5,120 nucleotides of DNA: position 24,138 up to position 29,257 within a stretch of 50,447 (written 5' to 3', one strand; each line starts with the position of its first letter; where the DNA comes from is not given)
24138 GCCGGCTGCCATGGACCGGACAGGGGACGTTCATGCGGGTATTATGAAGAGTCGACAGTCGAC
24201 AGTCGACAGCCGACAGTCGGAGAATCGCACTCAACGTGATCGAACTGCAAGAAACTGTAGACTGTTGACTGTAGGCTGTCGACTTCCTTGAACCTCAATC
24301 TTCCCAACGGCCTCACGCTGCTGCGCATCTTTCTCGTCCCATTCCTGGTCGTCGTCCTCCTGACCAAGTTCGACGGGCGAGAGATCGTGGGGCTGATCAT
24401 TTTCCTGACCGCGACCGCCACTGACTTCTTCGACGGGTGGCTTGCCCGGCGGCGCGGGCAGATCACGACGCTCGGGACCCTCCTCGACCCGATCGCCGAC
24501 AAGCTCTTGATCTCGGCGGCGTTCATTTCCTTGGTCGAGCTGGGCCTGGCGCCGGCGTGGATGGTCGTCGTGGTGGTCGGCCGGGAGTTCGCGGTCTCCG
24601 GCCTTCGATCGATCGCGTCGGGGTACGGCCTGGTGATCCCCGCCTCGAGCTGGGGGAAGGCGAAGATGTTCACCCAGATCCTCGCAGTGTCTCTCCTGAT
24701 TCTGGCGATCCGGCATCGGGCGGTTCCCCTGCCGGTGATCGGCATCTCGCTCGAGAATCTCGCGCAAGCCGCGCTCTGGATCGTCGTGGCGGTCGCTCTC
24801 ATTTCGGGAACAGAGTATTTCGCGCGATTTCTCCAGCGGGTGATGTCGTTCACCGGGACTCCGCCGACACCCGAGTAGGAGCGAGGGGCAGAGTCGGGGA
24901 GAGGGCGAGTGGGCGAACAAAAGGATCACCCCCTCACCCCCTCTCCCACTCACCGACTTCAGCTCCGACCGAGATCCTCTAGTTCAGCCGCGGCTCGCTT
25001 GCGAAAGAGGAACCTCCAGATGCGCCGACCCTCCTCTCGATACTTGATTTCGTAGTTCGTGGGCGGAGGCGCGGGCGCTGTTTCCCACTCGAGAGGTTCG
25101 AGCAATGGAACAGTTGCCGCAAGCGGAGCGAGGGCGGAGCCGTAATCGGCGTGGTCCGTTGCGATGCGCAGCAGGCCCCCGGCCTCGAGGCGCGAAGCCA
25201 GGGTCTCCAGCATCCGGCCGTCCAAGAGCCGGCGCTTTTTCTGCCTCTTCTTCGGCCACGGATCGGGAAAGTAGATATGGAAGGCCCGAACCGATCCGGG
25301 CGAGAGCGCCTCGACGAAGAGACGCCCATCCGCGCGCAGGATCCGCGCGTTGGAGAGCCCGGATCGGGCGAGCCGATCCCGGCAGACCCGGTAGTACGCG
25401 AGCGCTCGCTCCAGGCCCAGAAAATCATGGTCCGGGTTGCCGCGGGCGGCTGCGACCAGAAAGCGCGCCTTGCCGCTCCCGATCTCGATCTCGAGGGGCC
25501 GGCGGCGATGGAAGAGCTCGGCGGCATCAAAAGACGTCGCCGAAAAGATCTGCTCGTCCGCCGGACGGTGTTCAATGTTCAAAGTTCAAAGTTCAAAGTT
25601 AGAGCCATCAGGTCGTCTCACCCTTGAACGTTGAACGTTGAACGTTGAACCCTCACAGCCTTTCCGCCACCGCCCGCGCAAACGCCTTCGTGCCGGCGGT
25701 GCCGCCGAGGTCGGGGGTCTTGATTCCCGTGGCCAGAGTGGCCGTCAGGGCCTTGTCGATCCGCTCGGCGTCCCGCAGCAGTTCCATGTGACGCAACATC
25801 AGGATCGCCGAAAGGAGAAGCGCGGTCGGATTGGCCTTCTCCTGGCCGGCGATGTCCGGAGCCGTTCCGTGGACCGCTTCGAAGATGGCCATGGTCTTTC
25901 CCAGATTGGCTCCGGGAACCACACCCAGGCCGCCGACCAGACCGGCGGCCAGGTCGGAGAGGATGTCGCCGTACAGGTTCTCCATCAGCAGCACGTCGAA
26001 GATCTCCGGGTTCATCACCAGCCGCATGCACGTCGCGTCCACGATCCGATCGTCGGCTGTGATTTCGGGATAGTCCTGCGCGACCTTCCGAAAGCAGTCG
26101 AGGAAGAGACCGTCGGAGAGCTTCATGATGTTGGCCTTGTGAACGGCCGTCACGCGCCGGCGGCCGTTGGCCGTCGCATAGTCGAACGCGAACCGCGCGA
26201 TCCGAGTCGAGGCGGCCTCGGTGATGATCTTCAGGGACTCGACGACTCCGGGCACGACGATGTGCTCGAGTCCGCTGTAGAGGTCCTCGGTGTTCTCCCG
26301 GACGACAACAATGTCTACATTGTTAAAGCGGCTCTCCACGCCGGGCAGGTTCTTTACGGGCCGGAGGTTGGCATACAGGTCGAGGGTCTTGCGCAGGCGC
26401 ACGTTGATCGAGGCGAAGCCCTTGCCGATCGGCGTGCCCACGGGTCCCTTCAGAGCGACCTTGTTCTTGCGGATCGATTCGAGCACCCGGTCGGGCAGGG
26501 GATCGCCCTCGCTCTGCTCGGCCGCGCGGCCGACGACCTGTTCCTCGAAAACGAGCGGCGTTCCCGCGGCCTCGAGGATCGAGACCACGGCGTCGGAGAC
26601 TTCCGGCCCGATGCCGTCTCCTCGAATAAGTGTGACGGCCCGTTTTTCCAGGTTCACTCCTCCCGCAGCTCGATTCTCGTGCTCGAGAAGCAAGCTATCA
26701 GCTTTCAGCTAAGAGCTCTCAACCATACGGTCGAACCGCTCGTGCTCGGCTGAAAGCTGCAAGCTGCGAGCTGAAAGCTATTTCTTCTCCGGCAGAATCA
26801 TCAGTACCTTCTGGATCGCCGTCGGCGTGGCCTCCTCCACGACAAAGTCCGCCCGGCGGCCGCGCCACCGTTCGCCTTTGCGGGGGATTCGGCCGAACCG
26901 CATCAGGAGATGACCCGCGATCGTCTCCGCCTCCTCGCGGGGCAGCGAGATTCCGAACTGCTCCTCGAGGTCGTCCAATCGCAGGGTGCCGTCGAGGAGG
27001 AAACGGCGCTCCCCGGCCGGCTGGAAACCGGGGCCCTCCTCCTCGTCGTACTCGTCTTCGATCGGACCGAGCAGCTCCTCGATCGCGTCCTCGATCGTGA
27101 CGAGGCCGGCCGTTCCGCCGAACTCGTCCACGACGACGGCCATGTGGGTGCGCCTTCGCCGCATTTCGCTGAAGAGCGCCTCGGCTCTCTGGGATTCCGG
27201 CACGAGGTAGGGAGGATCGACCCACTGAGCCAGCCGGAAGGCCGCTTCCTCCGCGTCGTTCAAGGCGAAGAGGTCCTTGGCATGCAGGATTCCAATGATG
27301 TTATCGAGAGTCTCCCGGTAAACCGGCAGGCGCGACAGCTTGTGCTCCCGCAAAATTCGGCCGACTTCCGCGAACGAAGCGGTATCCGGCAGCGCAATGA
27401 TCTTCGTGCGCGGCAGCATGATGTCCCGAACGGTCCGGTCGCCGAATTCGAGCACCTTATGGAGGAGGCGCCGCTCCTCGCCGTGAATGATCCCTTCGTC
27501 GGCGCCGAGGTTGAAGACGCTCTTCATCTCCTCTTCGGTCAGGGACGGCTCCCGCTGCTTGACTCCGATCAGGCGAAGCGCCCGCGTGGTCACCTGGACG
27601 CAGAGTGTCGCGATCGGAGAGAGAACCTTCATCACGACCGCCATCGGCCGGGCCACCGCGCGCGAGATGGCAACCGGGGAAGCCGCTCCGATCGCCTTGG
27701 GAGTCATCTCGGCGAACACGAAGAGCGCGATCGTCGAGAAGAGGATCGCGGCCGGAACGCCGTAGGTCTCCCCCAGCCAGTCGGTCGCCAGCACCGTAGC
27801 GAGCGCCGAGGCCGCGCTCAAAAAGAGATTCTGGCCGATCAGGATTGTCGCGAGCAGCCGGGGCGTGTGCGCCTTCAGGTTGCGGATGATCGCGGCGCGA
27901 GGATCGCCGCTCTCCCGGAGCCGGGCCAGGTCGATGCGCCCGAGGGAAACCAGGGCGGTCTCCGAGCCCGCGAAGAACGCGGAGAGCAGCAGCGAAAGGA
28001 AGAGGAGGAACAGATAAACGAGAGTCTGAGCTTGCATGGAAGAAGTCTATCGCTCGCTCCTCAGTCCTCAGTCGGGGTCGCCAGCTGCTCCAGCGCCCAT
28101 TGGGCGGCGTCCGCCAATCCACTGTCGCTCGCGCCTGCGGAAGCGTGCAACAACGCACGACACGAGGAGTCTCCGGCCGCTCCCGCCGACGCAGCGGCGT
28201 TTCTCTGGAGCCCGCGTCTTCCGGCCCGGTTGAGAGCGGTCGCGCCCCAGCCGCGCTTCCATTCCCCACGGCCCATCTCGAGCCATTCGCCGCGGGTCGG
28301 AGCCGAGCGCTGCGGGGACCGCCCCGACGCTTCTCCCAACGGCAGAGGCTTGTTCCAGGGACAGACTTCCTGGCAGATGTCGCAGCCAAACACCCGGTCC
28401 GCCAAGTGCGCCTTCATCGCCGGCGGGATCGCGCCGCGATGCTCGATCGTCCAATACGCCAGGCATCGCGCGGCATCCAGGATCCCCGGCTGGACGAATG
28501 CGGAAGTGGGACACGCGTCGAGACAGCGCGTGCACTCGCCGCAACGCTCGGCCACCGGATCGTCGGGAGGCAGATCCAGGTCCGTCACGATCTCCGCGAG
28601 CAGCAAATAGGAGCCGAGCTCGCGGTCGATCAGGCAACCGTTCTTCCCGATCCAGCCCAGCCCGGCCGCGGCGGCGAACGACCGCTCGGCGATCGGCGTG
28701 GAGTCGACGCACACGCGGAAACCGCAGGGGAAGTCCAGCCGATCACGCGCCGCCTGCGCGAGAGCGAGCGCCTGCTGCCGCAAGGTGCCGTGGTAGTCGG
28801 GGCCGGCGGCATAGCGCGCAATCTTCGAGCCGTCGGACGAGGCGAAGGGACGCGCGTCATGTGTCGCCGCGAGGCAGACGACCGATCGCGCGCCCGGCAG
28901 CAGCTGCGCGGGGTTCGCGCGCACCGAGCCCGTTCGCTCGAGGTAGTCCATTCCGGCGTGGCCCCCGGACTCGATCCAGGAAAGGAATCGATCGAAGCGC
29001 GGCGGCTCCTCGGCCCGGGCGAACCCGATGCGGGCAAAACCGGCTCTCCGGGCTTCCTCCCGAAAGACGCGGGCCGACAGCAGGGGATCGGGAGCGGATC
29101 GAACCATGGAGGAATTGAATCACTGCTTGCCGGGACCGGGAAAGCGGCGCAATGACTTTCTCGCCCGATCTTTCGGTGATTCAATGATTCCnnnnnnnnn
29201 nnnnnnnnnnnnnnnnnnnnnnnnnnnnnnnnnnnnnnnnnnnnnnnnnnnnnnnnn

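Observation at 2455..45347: Gene boundaries are punctuated by stop-to-start hairpins made of tandem 7-mers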

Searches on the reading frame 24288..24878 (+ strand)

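Call 24: search_protein_families(library=pfam, proteins=[window:24288-24878:+])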
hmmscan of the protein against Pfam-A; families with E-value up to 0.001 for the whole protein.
window:24288-24878:+ (196 aa): 1 family
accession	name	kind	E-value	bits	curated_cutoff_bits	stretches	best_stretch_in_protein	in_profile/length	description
PF01066.26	CDP-OH_P_transf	-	2.6e-42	145.2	22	1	3-170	1-150/152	CDP-alcohol phosphatidyltransferase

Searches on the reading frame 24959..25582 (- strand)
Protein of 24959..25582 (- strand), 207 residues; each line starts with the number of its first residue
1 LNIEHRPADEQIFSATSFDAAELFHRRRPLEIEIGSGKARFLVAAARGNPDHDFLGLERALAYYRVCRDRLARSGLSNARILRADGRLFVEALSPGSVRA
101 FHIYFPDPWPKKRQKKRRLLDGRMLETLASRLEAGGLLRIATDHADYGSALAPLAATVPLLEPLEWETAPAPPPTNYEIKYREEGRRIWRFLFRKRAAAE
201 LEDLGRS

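Call 24: search_protein_families(library=pfam, proteins=[window:24959-25582:-])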
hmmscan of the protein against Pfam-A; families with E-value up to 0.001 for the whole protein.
window:24959-25582:- (207 aa): 1 family
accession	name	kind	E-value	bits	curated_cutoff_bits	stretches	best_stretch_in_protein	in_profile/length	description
PF02390.23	Methyltransf_4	-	1.2e-35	122.9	24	1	28-190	2-172/173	Putative methyltransferase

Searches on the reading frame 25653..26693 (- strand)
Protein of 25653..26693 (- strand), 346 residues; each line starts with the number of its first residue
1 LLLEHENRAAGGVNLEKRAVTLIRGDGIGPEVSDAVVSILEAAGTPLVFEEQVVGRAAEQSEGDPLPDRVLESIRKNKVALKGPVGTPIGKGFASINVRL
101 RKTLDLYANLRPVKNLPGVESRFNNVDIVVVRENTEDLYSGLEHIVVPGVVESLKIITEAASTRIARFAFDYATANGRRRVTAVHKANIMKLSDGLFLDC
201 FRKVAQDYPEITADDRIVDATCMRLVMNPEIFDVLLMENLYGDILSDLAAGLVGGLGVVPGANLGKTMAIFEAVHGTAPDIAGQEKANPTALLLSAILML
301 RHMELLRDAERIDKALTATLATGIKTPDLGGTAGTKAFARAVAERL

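Call 24: search_protein_families(library=pfam, proteins=[window:25653-26693:-])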
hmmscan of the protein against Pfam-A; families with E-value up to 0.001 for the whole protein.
window:25653-26693:- (346 aa): 1 family
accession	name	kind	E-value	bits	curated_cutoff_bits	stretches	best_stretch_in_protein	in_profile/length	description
PF00180.25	Iso_dh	-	4.3e-106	355.5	27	1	20-341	2-347/348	Isocitrate/isopropylmalate dehydrogenase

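Call 27: find_encoding_contigs(protein=window:25653-26693:-, flank=3000, max_places=10)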
Protein window:25653-26693:- (346 aa): no gene with exactly this product is on record in the collection.

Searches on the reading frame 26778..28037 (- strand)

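Call 24: search_protein_families(library=pfam, proteins=[window:26778-28037:-])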
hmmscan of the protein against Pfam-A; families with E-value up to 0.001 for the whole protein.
window:26778-28037:- (419 aa): 3 families
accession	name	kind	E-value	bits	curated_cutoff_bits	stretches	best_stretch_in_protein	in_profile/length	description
PF01595.25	CNNM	-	1.5e-44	152.3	28.4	1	11-187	2-180/181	Cyclin M transmembrane N-terminal domain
PF03471.22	CorC_HlyC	-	1.9e-17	63.5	27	1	342-414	4-78/81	Transporter associated domain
PF00571.33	CBS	-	1.8e-16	60.6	24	2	203-257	1-52/57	CBS domain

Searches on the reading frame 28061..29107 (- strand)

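Call 24: search_protein_families(library=pfam, proteins=[window:28061-29107:-])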
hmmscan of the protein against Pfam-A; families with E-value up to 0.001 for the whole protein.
window:28061-29107:- (348 aa): 6 families
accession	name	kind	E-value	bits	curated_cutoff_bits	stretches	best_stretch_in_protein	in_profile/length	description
PF13484.11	Fer4_16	-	4.8e-22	78.9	30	1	188-252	1-66/66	4Fe-4S double cluster binding domain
PF08331.15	QueG_DUF1730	-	2.3e-14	53.5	25.1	1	63-136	1-77/77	Epoxyqueuosine reductase QueG, DUF1730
PF13187.11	Fer4_9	-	0.00022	21.6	27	0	187-203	35-51/52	4Fe-4S dicluster domain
PF12838.12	Fer4_7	-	0.00024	21.9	27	1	188-252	1-51/52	4Fe-4S dicluster domain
PF00037.32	Fer4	-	0.00038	20.6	21.1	0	186-204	5-23/24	4Fe-4S binding domain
PF25160.1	LdpA_Fe-S-bd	-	0.00039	20.6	27.6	0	185-202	24-41/49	LdpA Fe-S cluster-binding domain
